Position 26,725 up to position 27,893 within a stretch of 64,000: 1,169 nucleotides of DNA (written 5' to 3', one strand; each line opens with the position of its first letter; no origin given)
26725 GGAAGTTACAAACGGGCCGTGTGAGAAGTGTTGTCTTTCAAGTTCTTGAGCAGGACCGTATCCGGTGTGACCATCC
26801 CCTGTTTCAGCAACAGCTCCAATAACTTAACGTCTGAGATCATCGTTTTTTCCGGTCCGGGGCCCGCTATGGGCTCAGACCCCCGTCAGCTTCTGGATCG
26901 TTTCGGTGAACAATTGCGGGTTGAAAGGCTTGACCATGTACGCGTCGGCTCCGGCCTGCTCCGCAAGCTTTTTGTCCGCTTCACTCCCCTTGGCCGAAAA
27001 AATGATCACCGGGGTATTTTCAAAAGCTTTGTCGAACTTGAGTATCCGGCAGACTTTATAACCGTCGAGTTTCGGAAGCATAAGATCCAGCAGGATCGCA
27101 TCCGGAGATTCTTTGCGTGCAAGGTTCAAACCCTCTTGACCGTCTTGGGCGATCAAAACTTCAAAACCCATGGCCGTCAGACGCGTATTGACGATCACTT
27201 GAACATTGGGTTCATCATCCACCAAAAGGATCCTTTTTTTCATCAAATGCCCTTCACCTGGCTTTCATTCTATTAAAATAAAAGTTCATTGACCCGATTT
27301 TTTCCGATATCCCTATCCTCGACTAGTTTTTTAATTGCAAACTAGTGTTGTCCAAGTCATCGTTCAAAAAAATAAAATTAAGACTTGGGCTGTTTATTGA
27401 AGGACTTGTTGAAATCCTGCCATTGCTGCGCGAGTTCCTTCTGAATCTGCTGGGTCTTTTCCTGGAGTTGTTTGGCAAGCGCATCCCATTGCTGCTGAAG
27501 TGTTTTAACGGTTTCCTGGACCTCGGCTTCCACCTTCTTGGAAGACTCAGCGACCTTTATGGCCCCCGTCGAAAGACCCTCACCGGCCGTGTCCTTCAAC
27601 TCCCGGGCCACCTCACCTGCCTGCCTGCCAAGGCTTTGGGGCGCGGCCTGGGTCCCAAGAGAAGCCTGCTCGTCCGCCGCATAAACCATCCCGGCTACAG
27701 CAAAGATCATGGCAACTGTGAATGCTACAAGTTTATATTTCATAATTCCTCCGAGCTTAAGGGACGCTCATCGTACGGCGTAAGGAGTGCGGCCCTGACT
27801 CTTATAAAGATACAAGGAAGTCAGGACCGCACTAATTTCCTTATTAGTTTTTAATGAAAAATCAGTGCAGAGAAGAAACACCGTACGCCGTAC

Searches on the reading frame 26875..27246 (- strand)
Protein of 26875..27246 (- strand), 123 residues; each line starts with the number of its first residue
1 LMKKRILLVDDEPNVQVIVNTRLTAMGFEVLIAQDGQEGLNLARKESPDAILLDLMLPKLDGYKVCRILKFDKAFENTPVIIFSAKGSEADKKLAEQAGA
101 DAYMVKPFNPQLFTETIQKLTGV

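Call 54: search_protein_families(library=pfam, proteins=[window:26875-27246:-], max_evalue=0.001)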
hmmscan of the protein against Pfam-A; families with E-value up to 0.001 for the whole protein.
window:26875-27246:- (123 aa): 1 family
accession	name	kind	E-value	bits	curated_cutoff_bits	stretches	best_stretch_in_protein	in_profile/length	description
PF00072.30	Response_reg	-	6.9e-26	91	30.2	1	6-117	1-110/111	Response regulator receiver domain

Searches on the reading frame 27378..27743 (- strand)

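Call 54: search_protein_families(library=pfam, proteins=[window:27378-27743:-], max_evalue=0.001)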
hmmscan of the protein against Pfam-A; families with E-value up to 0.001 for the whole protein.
window:27378-27743:- (121 aa): 1 family
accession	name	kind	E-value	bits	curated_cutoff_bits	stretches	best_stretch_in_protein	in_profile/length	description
PF01442.23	Apolipoprotein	-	0.00041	20.5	90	1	32-110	25-187/190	Apolipoprotein A1/A4/E domain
